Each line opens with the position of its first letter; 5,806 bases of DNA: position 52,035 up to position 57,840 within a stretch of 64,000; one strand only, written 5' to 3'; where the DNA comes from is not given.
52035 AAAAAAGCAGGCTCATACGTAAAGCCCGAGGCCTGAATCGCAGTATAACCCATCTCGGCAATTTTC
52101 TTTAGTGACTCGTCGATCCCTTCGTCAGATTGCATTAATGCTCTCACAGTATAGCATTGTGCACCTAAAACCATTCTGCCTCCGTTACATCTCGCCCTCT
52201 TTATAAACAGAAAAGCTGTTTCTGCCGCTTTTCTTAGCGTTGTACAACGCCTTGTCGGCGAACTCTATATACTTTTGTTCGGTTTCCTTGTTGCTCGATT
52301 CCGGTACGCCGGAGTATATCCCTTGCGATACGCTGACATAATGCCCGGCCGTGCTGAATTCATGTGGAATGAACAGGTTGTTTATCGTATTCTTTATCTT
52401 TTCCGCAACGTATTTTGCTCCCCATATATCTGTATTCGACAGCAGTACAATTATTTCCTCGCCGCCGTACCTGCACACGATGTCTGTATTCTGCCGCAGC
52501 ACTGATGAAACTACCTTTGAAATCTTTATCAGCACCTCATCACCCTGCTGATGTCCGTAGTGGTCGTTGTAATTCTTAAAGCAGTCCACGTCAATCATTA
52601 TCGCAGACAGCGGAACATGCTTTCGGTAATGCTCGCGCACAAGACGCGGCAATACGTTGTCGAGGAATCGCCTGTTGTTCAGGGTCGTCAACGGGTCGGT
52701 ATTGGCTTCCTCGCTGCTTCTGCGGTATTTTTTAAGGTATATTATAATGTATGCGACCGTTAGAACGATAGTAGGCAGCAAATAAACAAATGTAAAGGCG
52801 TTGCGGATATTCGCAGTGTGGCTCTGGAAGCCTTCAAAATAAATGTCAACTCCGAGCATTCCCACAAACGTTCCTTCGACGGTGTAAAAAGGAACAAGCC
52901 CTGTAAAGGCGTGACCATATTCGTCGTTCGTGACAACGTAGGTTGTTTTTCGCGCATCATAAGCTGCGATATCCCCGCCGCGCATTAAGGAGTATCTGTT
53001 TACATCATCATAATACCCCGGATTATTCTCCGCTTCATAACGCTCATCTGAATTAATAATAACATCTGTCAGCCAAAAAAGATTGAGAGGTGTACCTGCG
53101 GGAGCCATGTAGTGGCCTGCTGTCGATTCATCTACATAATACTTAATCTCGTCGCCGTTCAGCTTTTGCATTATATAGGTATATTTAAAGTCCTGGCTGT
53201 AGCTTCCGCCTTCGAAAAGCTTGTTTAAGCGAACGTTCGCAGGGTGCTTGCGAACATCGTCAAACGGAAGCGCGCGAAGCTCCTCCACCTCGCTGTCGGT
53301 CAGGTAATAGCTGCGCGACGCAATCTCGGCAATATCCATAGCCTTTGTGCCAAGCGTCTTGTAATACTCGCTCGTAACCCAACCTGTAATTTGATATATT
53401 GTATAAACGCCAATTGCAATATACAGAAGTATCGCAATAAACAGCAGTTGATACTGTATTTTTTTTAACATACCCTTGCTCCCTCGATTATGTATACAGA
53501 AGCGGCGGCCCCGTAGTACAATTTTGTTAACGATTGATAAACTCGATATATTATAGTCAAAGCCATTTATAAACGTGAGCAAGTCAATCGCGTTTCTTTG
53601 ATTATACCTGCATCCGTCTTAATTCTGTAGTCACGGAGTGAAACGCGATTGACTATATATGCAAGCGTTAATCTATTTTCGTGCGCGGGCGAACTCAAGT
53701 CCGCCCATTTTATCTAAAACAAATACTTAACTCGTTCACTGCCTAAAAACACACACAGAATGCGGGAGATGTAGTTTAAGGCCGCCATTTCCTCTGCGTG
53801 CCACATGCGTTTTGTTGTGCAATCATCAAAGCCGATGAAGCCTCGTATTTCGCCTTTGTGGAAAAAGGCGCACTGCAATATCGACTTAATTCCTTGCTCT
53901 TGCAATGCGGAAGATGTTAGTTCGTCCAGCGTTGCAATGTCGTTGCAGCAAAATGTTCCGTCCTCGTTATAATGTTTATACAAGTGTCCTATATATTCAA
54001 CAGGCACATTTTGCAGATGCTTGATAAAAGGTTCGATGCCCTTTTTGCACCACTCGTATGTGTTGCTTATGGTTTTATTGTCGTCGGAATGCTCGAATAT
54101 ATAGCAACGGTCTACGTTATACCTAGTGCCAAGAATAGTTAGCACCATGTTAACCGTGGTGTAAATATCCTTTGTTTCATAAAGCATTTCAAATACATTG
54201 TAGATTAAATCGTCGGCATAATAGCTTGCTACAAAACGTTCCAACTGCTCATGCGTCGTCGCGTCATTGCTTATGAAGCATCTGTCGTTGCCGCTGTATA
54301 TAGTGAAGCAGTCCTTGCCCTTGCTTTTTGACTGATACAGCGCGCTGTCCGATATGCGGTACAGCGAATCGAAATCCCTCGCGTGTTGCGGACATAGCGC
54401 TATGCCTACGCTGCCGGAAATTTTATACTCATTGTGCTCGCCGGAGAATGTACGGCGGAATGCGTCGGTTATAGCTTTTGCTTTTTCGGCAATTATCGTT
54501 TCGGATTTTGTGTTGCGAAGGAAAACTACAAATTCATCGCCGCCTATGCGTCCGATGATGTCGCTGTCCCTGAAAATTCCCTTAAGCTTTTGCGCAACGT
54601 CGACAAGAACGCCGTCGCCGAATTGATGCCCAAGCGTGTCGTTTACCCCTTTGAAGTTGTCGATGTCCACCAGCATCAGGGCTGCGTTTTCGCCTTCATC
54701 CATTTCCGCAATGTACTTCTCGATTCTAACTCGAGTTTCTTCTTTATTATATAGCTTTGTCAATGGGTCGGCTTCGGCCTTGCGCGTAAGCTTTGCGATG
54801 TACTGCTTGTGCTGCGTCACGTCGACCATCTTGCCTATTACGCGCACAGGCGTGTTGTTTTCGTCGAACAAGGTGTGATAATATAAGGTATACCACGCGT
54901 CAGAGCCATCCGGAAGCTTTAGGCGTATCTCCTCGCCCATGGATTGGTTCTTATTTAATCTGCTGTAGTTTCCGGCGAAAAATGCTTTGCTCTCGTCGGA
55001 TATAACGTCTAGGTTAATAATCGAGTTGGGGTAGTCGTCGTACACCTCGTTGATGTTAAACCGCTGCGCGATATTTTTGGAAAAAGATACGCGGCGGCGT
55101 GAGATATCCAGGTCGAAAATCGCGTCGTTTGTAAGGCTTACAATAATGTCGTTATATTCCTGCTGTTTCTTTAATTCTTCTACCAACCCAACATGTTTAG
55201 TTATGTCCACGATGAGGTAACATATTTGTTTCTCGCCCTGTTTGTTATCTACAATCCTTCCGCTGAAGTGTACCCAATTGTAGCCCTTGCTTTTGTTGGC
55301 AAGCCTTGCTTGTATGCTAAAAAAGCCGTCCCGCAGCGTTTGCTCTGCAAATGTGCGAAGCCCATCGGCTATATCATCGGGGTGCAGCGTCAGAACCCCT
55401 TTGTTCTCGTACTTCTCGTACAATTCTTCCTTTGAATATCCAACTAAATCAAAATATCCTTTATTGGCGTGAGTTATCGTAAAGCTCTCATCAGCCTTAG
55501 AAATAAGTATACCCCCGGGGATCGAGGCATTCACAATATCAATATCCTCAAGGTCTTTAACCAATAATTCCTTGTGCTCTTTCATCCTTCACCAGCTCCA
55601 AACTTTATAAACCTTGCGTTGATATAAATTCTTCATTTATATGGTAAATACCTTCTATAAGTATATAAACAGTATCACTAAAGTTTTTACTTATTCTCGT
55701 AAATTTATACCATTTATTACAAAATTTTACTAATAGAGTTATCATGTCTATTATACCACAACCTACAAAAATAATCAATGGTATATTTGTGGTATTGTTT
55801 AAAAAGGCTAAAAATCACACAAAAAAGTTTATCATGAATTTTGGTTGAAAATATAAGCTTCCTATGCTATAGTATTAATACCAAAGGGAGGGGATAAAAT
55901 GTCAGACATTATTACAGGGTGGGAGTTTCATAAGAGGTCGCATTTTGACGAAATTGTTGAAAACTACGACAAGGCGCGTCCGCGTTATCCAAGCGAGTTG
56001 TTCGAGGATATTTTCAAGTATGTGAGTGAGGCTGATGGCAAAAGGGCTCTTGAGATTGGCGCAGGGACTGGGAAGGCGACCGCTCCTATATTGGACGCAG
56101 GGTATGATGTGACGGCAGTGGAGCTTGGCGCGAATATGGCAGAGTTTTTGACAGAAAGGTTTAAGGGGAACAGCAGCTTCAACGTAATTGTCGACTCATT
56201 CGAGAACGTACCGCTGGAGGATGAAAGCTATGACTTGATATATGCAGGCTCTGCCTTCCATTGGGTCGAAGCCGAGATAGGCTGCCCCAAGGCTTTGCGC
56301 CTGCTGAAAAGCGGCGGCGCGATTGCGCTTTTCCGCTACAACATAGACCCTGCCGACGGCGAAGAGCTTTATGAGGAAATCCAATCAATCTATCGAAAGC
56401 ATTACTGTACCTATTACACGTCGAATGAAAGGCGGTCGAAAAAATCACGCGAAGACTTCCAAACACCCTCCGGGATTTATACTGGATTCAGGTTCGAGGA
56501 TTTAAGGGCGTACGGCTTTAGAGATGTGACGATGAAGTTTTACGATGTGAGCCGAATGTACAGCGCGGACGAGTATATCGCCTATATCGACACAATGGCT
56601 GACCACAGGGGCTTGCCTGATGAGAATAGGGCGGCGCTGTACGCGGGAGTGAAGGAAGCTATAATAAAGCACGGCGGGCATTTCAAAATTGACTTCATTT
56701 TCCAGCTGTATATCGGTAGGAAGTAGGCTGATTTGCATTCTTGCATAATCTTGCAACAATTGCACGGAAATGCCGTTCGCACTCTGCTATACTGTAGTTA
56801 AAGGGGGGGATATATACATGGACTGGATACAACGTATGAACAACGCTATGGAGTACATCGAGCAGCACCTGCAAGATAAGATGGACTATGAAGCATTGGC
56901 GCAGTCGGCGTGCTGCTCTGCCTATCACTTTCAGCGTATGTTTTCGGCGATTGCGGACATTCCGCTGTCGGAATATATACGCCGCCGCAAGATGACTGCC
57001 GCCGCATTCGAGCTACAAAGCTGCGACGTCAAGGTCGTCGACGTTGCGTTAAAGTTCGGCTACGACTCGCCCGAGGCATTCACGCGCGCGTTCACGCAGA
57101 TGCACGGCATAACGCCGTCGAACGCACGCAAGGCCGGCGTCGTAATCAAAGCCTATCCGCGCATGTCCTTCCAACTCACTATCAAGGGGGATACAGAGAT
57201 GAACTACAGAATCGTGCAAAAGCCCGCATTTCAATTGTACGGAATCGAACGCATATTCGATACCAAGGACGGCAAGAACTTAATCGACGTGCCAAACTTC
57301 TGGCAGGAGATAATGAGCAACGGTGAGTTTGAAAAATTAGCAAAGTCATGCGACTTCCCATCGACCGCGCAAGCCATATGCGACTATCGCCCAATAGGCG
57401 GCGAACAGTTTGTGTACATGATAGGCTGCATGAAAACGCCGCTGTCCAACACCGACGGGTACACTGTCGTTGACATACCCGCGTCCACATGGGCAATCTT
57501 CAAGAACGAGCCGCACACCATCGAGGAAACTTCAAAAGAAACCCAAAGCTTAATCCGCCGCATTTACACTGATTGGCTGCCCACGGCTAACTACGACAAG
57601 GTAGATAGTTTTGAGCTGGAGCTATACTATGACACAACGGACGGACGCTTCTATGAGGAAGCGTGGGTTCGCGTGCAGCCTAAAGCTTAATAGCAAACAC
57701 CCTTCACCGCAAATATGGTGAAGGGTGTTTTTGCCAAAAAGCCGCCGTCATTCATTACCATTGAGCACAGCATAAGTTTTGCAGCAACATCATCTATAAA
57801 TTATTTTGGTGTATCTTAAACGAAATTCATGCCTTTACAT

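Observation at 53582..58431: Unexplained 73-bp fixed-length palindromic element (3 copies) with compensatory changes, bracketing an IS1 remnant and a gene block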

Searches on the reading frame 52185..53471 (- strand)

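Call 13: search_protein_families(library=pfam, proteins=[window:52185-53471:-])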
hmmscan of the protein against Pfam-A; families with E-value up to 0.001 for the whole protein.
window:52185-53471:- (428 aa): 1 family
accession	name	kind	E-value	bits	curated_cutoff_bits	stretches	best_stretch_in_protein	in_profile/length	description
PF00990.26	GGDEF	-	7e-45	153.1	23.8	1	256-418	1-160/161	Diguanylate cyclase, GGDEF domain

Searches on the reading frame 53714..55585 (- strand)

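Call 13: search_protein_families(library=pfam, proteins=[window:53714-55585:-])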
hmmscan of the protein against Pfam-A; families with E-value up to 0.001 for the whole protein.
window:53714-55585:- (623 aa): 6 families
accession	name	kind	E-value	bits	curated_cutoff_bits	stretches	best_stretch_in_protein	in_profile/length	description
PF00990.26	GGDEF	-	5.3e-42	143.8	23.8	1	271-425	2-160/161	Diguanylate cyclase, GGDEF domain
PF08447.18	PAS_3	-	1e-14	55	25.6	1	38-118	2-81/89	PAS fold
PF08448.16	PAS_4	-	4.5e-08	33.7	23.1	0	22-129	4-106/110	PAS fold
PF13426.13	PAS_9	-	7.6e-07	29.8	27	0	25-129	3-102/103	PAS domain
PF24898.2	GGDEF_GdpP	-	7.3e-05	23.5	30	1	306-433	1-122/126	Cyclic-di-AMP phosphodiesterase GdpP-like, GGDEF domain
PF01590.32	GAF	-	0.00091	20.2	22.4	0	476-608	4-127/133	GAF domain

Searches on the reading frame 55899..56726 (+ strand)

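Call 13: search_protein_families(library=pfam, proteins=[window:55899-56726:+])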
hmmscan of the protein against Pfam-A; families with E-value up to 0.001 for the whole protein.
window:55899-56726:+ (275 aa): 6 families
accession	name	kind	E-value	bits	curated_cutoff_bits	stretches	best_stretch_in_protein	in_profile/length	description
PF08241.18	Methyltransf_11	-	4.7e-16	59.6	21.2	1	51-143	1-94/95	Methyltransferase domain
PF13649.12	Methyltransf_25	-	1.9e-13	51.3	27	1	51-140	2-97/97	Methyltransferase domain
PF08242.18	Methyltransf_12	-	2.2e-10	41.6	30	1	51-141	1-97/98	Methyltransferase domain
PF13489.12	Methyltransf_23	-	3.3e-06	27.4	27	1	23-140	1-112/164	Methyltransferase domain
PF00398.26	RrnaAD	-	2.8e-05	23.8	24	1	46-98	30-82/263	Ribosomal RNA adenine dimethylase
PF13847.12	Methyltransf_31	-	0.00019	21.6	27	1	46-148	3-113/145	Methyltransferase domain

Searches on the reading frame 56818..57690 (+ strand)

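Call 13: search_protein_families(library=pfam, proteins=[window:56818-57690:+])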
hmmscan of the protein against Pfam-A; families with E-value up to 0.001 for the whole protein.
window:56818-57690:+ (290 aa): 4 families
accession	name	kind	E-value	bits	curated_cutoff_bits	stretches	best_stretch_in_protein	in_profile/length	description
PF14526.11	Cass2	-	6.8e-20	72.2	27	1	131-275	1-139/150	Integron-associated effector binding protein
PF06445.20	GyrI-like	-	1.5e-17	64.7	26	1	128-286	1-154/155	GyrI-like small molecule binding domain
PF12833.13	HTH_18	-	6e-17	62.2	33.6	1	27-105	1-79/80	Helix-turn-helix domain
PF00165.29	HTH_AraC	-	3.8e-09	36.9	26.6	1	70-104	8-41/42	Bacterial regulatory helix-turn-helix proteins, AraC family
